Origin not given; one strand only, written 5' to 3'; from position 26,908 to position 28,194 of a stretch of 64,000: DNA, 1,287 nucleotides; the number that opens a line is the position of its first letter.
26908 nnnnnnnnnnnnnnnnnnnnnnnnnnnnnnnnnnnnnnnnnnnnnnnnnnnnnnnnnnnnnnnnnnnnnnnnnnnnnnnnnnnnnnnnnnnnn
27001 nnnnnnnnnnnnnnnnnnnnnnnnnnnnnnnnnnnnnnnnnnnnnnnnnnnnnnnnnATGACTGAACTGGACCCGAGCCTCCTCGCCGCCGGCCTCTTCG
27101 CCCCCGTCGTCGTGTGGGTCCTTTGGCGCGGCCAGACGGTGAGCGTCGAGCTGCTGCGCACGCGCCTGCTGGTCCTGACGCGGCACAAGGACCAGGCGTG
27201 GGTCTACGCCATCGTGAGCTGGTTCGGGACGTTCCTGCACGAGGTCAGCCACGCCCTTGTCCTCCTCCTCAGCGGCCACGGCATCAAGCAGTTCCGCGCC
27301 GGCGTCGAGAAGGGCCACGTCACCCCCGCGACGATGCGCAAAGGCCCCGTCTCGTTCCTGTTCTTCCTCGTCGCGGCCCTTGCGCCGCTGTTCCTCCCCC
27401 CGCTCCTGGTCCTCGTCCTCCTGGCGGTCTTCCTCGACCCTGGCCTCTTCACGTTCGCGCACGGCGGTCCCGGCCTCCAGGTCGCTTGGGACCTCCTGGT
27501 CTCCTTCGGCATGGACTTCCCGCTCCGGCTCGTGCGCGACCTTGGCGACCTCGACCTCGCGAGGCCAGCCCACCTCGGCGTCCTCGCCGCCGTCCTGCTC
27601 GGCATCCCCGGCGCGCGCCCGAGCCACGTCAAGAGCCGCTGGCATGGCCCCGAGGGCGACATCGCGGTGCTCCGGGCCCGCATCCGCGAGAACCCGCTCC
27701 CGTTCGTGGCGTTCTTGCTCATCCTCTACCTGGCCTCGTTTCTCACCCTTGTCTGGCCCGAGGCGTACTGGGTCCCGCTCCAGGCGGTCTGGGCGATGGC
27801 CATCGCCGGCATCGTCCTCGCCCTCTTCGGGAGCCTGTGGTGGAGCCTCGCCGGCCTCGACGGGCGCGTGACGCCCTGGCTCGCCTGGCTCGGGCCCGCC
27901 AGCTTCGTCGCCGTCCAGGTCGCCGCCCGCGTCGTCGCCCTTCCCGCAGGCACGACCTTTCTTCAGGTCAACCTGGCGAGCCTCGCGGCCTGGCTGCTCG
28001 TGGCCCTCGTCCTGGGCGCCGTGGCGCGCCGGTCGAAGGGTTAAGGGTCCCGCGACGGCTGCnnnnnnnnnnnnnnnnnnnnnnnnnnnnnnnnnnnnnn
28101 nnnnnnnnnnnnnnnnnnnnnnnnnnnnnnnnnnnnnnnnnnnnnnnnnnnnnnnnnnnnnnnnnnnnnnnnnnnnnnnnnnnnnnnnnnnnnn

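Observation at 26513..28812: JAMM/MPN+ isopeptidase translationally coupled to an M50 site-2-protease-like membrane protease and a PH-like membrane protein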

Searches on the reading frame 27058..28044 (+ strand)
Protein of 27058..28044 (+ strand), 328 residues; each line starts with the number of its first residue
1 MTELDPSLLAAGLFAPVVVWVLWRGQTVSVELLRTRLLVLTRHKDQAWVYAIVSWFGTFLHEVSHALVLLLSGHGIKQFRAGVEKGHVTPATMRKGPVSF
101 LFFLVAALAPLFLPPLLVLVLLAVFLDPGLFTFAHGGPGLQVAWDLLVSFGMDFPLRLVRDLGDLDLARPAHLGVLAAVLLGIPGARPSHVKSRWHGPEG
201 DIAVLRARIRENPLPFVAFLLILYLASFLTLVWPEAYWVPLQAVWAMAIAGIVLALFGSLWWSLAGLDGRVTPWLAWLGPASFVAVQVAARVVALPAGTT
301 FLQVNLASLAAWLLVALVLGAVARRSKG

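Call 3: search_protein_families(library=pfam, proteins=[window:27058-28044:+], max_evalue=1)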
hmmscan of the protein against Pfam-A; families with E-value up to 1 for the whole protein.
window:27058-28044:+ (328 aa): 2 families
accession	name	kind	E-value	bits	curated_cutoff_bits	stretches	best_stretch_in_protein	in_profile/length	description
PF13398.12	Peptidase_M50B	-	0.00021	21.5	26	1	49-100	16-68/201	Peptidase M50B-like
PF11667.14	DUF3267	-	0.00027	21.7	27.1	1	56-130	3-77/108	Putative zincin peptidase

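Call 4: search_protein_families(library=ncbifam, proteins=[window:27058-28044:+], max_evalue=1)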
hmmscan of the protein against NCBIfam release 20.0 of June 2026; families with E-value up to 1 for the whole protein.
window:27058-28044:+ (328 aa): 0 families

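Call 6: find_homologous_proteins(query=window:27058-28044:+, max_evalue=0.001)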
Query window:27058-28044:+ (328 aa): 123 proteins with E <= 0.001 among 8000 candidates; the best 120 are listed.
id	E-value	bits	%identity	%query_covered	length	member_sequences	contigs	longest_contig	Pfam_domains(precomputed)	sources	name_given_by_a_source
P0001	3.2e-206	702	100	100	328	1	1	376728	-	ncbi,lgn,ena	-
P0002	2.2e-157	542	78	99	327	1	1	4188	-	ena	-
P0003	3.7e-150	518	75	98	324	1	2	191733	-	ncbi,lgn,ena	ncbi:MAG: hypothetical protein AABX89_06460 [Candidatus Thermoplasmatota archaeon]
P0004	1.0e-145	503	74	98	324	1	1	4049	-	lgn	-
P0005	1.8e-132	460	69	100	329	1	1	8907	-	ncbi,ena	-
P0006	4.9e-120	419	64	94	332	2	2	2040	-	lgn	-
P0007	1.3e-112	395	71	85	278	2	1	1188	-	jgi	jgi:hypothetical protein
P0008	6.7e-109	382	62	93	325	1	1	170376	-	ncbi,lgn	-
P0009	1.9e-107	378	63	93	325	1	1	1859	-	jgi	jgi:hypothetical protein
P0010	2.4e-106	374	61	99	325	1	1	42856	-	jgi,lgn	jgi:hypothetical protein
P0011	1.8e-103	365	61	89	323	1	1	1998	-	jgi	jgi:hypothetical protein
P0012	6.8e-103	363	58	99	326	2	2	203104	PF13398.13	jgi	jgi:hypothetical protein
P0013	1.0e-101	359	60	94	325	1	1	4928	-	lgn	-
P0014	9.3e-101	356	60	98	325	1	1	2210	PF13398.13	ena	-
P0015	3.3e-100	354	57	94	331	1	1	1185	-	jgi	jgi:hypothetical protein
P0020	1.1e-99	352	60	99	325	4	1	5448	PF13398.13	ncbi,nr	ncbi:MAG TPA: hypothetical protein VM241_09165 [Candidatus Thermoplasmatota archaeon]|nr:hypothetica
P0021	3.5e-99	351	58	93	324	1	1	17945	PF13398.13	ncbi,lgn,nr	ncbi:MAG TPA: hypothetical protein VM286_02895 [Candidatus Thermoplasmatota archaeon]|nr:hypothetica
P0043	5.8e-95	337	56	98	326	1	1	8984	PF13398.13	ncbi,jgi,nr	ncbi:MAG: hypothetical protein QOI63_161 [Thermoplasmata archaeon]|jgi:hypothetical protein|nr:hypot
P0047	1.8e-94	335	57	98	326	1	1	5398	PF13398.13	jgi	jgi:hypothetical protein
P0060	1.6e-91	325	57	89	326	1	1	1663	PF13398.13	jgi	jgi:hypothetical protein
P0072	4.8e-89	317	55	98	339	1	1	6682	PF13398.13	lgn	-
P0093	4.2e-80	288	51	98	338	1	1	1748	PF13398.13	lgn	-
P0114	2.3e-59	220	41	98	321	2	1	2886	PF13398.13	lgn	-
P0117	4.2e-54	202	41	92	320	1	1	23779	-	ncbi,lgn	-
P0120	1.5e-52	197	44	96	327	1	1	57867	-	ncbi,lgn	ncbi:MAG: hypothetical protein ACPHK8_01355 [Thermoplasmatota archaeon]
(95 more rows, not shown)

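Call 9: find_encoding_contigs(protein=P0120, flank=6000, max_places=2)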
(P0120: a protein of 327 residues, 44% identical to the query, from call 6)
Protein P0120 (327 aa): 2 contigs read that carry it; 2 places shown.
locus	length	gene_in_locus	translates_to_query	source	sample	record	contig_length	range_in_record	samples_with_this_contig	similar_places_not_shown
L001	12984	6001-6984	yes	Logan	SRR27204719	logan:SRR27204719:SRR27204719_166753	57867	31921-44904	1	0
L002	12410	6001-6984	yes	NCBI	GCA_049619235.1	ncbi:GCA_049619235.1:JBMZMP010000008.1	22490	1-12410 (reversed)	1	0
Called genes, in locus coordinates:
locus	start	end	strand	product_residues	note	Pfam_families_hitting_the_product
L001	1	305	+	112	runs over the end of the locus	PF00581:Rhodanese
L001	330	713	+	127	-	PF03625:DUF302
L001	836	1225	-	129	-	PF21485:IF5A-like_N, PF01287:eIF-5a (weak)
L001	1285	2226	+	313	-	-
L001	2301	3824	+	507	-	PF00324:AA_permease, PF13520:AA_permease_2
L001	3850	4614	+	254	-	PF00459:Inositol_P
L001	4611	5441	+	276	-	PF01513:NAD_kinase, PF20143:NAD_kinase_C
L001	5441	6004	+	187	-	PF14464:Prok-JAB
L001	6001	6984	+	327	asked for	-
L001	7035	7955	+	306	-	PF03703:bPH_2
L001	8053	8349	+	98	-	PF02150:Zn_ribbon_RPB9 (weak), PF01096:Zn_ribbon_TFIIS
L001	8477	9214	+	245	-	PF00705:PCNA_N, PF02747:PCNA_C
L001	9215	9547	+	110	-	-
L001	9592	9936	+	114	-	-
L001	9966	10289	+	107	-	-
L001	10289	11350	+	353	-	PF26466:DNA_primase_lrg_N (faint), PF04104:DNA_primase_lrg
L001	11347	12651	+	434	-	PF01896:DNA_primase_S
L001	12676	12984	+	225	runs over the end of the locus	PF22090:Gins51_C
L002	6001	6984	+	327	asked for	-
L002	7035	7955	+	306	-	PF03703:bPH_2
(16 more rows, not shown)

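Call 10: find_encoding_contigs(protein=P0117, flank=6000, max_places=2)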
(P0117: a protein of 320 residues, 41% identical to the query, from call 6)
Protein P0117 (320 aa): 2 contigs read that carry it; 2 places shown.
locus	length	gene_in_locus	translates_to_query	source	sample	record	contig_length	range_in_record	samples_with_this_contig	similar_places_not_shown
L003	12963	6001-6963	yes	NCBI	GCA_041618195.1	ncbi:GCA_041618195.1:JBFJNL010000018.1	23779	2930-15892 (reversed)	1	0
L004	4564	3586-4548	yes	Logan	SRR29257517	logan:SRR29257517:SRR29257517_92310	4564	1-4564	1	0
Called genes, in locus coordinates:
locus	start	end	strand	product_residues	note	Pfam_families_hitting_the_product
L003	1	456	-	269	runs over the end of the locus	PF00215:OMPdecase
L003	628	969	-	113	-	PF21485:IF5A-like_N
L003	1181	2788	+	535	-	PF00324:AA_permease, PF13520:AA_permease_2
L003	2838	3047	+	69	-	-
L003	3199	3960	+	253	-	PF00459:Inositol_P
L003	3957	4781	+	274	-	PF01513:NAD_kinase, PF20143:NAD_kinase_C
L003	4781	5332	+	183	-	PF14464:Prok-JAB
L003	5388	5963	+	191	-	-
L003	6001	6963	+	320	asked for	-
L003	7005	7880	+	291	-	PF03703:bPH_2 (weak)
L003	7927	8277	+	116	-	PF01096:Zn_ribbon_TFIIS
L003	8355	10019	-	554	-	PF00072:Response_reg, PF00989:PAS, PF08448:PAS_4, PF13188:PAS_8 (weak), PF13426:PAS_9, PF00512:HisKA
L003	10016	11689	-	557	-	PF01590:GAF, PF13185:GAF_2 (weak), PF00989:PAS (weak), PF08448:PAS_4 (weak), PF13426:PAS_9 (faint), PF08447:PAS_3, PF02518:HATPase_c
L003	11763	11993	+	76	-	-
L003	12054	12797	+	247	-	PF00705:PCNA_N, PF02747:PCNA_C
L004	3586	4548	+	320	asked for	-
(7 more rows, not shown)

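Call 23: predict_structure(alignment_id=A2)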
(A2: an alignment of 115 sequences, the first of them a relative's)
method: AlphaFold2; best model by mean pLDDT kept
length: 328 residues; sequences in the alignment: 115
mean_pLDDT: 93.1   pTM: 0.89
mean pLDDT of the five models: 93.1, 92.6, 92.1, 92.0, 91.7
residues with pLDDT >= 90: 283; 70-90: 29; 50-70: 13; < 50: 3
segments of 3 or more residues with pLDDT < 50: 190-192
pLDDT, mean of each block of 10 residues (from residue 1): 89 95 94 96 96 95 93 95 92 91 86 94 97 95 96 97 98 98 71 58 90 95 96 97 96 97 97 97 98 96 98 98 89
secondary structure, 60 per line:
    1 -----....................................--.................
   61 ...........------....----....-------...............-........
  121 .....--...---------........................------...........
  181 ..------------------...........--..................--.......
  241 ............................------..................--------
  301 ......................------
elements in order: H6-41 H44-71 E78-81 E86-89 H97-111 H113-125 H140-163 H170-182 H201-211 H214-231 H234-268 H275-292 H301-322

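Call 33: search_solved_structures(query=A2, max_evalue=10, show_alignments=3)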
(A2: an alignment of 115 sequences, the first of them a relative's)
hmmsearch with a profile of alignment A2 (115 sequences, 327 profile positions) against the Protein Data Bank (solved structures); distinct sequences matched with E-value up to 10: 0.

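Call 34: fold_search(model_id=the predicted structure, library=pdb)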
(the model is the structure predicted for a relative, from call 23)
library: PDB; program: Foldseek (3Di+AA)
matches with E <= 10: 210; with E <= 0.001: 0
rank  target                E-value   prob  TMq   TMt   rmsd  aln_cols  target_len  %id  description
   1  9j7d_A                1.1e-01  0.21  0.19  0.12  21.2       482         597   12  Arabidopsis high-affinity urea transport DUR3 in the inward-facing open conformation, dimeric state (released 2025-05-07)
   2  8e6l                  4.7e-01  0.06  0.13  0.12  21.8       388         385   15  X-ray structure of the Deinococcus radiodurans Nramp/MntH divalent transition metal transporter D296A mutant in an inwar (released 2023-05-03)
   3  9fqw_A                5.4e-01  0.08  0.15  0.11  20.3       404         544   14  Cryo-EM structure of MmCAT1 bound with FrMLV-RBD in the ornithine-bound inward-occluded state (released 2025-07-02)
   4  2xq2_B                6.4e-01  0.12  0.19  0.13  23.6       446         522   12  Structure of the K294A mutant of vSGLT (released 2010-12-08)
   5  6lgv                  8.0e-01  0.08  0.15  0.15  22.1       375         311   12  Crystal structure of a cysteine-pair mutant (P10C-S291C) of a bacterial bile acid transporter in an inward-facing state  (released 2020-12-09)
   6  6lgz                  1.0e+00  0.06  0.13  0.13  23.4       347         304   11  Crystal structure of a cysteine-pair mutant (P10C-S291C) of a bacterial bile acid transporter in an inward-facing state  (released 2020-12-09)
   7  7uv0                  1.0e+00  0.06  0.14  0.10  22.7       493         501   11  Structure of the sodium/iodide symporter (NIS) in complex with iodide and sodium (released 2022-12-21)
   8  8cxr_A                1.2e+00  0.06  0.14  0.14  22.4       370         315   12  Crystal structure of MraY bound to a sphaerimicin analogue (released 2023-03-29)
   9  5m95_A                1.2e+00  0.08  0.19  0.17  18.0       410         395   14  STAPHYLOCOCCUS CAPITIS DIVALENT METAL ION TRANSPORTER (DMT) IN COMPLEX WITH MANGANESE (released 2016-11-30)
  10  8jez_A                1.3e+00  0.09  0.20  0.14  19.3       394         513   14  Human sodium-dependent vitamin C transporter 1 in an apo inward-open state (released 2024-06-19)
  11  7cyk_B                1.4e+00  0.06  0.14  0.15  21.9       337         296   11  Crystal structure of a second cysteine-pair mutant (V110C-I197C) of a bacterial bile acid transporter before disulfide (released 2021-01-13)
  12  2xq2_A                1.4e+00  0.08  0.20  0.13  23.7       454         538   13  Structure of the K294A mutant of vSGLT (released 2010-12-08)
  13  5nva                  1.4e+00  0.05  0.15  0.12  20.4       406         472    9  Substrate-bound outward-open state of a Na+-coupled sialic acid symporter reveals a novel Na+-site (released 2018-04-04)
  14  6oyz_D                1.4e+00  0.04  0.12  0.13  22.9       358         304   16  Crystal structure of MraY bound to capuramycin (released 2019-07-10)
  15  6oyh_D                1.4e+00  0.04  0.12  0.12  22.2       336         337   14  Crystal structure of MraY bound to carbacaprazamycin (released 2019-07-10)
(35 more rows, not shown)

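Call 37: search_protein_representatives(alignment_id=A2)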
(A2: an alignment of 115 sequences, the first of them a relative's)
Query: 115 sequences, 327 profile positions. Proteins with E-value up to 0.001 (for the whole library): 60; up to 1e-10: 27; up to 1e-30: 18. The best 60 are listed.
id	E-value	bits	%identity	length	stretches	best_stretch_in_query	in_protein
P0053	2.0e-142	490.7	-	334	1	2-326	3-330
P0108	6.9e-114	396.9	-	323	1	17-326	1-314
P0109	9.4e-110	383.4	-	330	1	2-326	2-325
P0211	2.2e-103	362.4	-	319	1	7-326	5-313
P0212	1.7e-102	359.5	-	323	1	1-326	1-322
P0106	1.0e-101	356.9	-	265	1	68-326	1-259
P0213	3.1e-100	352.1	-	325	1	6-326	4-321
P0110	1.3e-99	350.0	-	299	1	29-325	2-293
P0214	5.1e-93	328.4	-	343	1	3-326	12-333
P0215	2.4e-89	316.3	-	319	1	6-326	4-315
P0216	4.1e-69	249.8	-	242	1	151-326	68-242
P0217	2.0e-66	241.0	-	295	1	4-233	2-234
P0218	7.0e-64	232.6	-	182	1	143-326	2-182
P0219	2.5e-63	230.8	-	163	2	2-73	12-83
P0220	5.8e-61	223.0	-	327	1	10-325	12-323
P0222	1.2e-34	136.5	-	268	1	7-272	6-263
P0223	8.6e-33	130.4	-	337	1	16-259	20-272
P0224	1.8e-25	106.4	-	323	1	17-315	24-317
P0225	2.8e-22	95.9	-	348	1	8-300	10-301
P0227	1.2e-19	87.2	-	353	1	9-323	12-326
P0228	2.6e-18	82.8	-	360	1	5-323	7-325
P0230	3.5e-16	75.8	-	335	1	19-280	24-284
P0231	9.0e-14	67.9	-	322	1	22-312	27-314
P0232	2.7e-13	66.4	-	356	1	7-322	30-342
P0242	2.5e-05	40.1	-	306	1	11-324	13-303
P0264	7.0e-04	35.4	-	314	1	30-278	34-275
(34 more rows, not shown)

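Call 39: search_protein_families(library=pfam, alignment_id=A4, max_evalue=0.01)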
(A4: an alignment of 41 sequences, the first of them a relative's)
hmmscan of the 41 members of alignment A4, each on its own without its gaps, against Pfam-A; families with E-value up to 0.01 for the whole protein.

A. member 1, P0235 (273 aa): 1 family
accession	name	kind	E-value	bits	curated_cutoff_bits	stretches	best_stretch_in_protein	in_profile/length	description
PF13398.12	Peptidase_M50B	-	3.8e-06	27.2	26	1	50-80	17-47/201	Peptidase M50B-like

B. families by the number of members that match (of 41 scanned): 5 families
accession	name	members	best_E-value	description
PF13398.12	Peptidase_M50B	28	5.9e-09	Peptidase M50B-like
PF02163.28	Peptidase_M50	4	0.00024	Peptidase family M50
PF11667.14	DUF3267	3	0.00017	Putative zincin peptidase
PF20540.3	DUF6755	1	0.0015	Family of unknown function (DUF6755)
PF04246.17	RseC_MucC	1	0.0038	Positive regulator of sigma(E), RseC/MucC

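Call 41: find_encoding_contigs(protein=P0224, flank=5000, max_places=2)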
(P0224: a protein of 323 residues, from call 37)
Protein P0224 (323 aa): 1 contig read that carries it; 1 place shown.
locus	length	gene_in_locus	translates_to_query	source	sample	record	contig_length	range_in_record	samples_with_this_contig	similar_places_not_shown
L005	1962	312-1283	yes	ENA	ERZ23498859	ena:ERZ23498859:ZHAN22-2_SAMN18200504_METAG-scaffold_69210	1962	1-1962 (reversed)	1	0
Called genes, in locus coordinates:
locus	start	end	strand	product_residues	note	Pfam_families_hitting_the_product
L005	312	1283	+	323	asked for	-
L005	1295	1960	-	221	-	?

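Call 42: find_encoding_contigs(protein=P0223, flank=5000, max_places=2)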
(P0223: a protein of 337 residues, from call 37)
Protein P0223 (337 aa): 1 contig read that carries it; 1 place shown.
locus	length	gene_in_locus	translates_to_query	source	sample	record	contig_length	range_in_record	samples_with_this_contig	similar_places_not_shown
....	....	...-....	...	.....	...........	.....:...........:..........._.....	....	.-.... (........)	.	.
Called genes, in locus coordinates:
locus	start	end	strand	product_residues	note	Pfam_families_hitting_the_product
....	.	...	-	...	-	?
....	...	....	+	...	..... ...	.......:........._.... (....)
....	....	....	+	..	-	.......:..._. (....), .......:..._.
